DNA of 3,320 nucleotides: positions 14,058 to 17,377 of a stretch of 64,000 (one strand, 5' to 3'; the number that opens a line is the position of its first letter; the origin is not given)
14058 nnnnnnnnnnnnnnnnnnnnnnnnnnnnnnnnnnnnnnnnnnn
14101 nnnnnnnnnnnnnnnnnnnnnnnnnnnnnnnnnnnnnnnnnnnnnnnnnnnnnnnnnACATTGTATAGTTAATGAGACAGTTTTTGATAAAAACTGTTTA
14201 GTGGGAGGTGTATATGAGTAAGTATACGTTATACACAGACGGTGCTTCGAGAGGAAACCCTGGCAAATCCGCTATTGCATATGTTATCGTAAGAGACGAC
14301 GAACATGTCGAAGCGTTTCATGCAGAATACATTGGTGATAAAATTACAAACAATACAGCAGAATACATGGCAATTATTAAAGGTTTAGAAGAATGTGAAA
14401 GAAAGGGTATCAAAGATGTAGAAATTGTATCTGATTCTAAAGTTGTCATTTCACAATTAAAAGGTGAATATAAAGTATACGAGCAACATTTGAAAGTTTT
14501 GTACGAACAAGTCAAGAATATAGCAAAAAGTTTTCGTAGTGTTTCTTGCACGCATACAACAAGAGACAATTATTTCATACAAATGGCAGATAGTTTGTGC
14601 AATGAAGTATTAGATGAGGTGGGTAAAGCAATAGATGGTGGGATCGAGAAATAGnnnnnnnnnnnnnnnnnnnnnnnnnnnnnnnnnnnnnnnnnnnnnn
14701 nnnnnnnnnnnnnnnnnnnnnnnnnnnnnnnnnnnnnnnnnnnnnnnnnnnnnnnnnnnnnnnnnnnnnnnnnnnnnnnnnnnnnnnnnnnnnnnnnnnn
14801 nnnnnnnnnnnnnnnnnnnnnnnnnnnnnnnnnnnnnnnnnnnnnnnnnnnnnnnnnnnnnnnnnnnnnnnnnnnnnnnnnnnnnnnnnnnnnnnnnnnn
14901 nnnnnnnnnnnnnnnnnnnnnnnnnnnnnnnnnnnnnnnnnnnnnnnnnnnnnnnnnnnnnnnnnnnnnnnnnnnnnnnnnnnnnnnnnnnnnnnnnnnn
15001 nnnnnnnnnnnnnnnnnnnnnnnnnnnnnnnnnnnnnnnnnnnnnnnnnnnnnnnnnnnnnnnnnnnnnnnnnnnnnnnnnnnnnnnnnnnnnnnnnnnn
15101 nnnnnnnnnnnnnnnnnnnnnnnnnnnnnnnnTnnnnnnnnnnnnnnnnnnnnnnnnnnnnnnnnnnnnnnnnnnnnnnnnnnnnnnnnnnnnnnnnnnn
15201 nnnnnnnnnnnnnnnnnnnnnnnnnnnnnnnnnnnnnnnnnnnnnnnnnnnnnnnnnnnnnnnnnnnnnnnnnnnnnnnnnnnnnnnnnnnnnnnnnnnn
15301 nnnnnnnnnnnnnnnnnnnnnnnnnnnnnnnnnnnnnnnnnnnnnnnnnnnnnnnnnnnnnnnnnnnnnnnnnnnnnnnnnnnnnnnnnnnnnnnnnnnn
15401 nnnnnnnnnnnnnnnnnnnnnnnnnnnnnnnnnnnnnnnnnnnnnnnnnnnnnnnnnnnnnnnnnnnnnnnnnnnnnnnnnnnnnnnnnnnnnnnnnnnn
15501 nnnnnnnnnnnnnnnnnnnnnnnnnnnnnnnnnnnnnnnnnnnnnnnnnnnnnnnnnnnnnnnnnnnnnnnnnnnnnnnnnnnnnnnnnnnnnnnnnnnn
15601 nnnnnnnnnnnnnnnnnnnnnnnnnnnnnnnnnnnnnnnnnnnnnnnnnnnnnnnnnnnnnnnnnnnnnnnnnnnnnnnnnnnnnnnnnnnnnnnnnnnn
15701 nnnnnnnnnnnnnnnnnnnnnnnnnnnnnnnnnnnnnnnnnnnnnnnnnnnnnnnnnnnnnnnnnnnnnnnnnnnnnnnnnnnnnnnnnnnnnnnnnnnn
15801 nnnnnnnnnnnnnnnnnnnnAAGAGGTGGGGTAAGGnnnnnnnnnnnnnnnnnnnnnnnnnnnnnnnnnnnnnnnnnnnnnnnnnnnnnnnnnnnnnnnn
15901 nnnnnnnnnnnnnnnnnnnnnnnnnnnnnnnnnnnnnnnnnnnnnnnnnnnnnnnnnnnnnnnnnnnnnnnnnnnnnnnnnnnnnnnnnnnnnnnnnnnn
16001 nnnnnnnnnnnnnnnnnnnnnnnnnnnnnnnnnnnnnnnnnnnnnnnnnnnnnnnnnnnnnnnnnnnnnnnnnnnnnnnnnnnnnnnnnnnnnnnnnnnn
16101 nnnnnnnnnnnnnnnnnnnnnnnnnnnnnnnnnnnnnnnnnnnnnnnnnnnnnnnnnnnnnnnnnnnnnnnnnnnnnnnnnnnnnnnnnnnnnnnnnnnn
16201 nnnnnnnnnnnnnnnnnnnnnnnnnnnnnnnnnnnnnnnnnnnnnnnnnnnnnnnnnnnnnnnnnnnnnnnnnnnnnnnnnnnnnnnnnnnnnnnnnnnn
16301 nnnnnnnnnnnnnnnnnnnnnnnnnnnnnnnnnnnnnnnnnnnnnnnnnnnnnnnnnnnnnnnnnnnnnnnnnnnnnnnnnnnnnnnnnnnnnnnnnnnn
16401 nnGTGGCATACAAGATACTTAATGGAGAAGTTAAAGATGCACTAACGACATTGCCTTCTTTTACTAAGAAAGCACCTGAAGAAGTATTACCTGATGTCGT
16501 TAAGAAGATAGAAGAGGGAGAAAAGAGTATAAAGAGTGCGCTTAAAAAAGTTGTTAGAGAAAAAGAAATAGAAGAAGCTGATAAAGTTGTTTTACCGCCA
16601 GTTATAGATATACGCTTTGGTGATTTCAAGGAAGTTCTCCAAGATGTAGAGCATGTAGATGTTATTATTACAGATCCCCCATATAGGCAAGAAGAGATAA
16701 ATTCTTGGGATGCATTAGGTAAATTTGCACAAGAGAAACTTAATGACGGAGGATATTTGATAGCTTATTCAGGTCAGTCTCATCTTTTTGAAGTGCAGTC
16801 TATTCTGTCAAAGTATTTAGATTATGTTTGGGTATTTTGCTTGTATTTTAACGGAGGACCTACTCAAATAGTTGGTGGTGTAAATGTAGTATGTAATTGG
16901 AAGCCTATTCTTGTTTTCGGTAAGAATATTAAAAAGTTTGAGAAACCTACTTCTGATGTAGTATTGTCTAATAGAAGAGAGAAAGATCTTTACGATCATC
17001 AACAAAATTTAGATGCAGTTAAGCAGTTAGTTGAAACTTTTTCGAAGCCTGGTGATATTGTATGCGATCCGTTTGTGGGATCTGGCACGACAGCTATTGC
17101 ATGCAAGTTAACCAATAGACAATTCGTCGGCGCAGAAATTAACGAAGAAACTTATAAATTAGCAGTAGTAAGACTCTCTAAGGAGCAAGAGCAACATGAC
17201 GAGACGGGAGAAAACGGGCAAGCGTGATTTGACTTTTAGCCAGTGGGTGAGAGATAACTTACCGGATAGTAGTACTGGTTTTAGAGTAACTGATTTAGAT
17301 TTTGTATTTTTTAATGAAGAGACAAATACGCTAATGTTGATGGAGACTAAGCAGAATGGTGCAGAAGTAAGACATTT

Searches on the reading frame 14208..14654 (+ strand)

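Call 71: search_protein_families(library=phrogs, proteins=[window:14208-14654:+], max_evalue=0.001)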
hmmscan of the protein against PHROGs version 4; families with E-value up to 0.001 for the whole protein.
window:14208-14654:+ (148 aa): 3 families
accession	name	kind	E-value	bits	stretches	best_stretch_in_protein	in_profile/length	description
phrog_531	-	DNA, RNA and nucleotide metabolism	1.9e-23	84.2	1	3-139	73-228/285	Rnase H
phrog_3265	-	DNA, RNA and nucleotide metabolism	7.3e-05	22.8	1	44-88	84-128/496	ribonuclease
phrog_22885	-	DNA, RNA and nucleotide metabolism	0.00059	20.8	1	45-115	53-125/143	Rnase H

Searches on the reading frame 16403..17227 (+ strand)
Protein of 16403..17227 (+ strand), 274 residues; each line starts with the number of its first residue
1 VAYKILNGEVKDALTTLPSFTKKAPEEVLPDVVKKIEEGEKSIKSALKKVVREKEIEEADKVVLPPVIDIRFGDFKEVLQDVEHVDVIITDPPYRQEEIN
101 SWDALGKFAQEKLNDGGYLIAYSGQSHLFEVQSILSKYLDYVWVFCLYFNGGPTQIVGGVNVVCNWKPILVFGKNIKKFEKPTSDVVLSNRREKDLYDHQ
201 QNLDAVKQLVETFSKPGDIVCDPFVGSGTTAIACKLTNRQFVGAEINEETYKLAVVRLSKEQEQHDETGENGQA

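Call 25: search_protein_families(library=phrogs, proteins=[window:16403-17227:+], max_evalue=0.001)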
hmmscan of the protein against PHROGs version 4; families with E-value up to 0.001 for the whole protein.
window:16403-17227:+ (274 aa): 12 families
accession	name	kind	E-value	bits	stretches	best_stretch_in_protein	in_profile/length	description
phrog_67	-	other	1.1e-30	108.4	1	66-267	122-352/743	DNA methyltransferase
phrog_3008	-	other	1.8e-19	70.9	1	199-265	152-218/244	DNA methyltransferase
phrog_18293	-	other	4.2e-16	60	1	174-267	22-116/119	methyltransferase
phrog_498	-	other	9.2e-16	58.5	1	76-272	215-434/633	DNA methyltransferase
phrog_8769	-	other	1.5e-13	51.4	1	209-271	4-66/71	methyltransferase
phrog_6952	-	other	1e-08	36.3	1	203-255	120-172/181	DNA methyltransferase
phrog_16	-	DNA, RNA and nucleotide metabolism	4.2e-07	29.5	1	202-266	853-917/986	DNA helicase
phrog_18146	-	other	1.2e-06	28.7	1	205-260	57-113/452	DNA methyltransferase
phrog_23085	-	unknown function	6.4e-05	23.6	1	202-259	49-106/138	-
phrog_23148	-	unknown function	7.4e-05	23.8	1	203-259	91-147/165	-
phrog_12517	-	unknown function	0.00022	21.5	0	211-258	100-147/316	-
phrog_2713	-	unknown function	0.00085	19.4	0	215-254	211-259/520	-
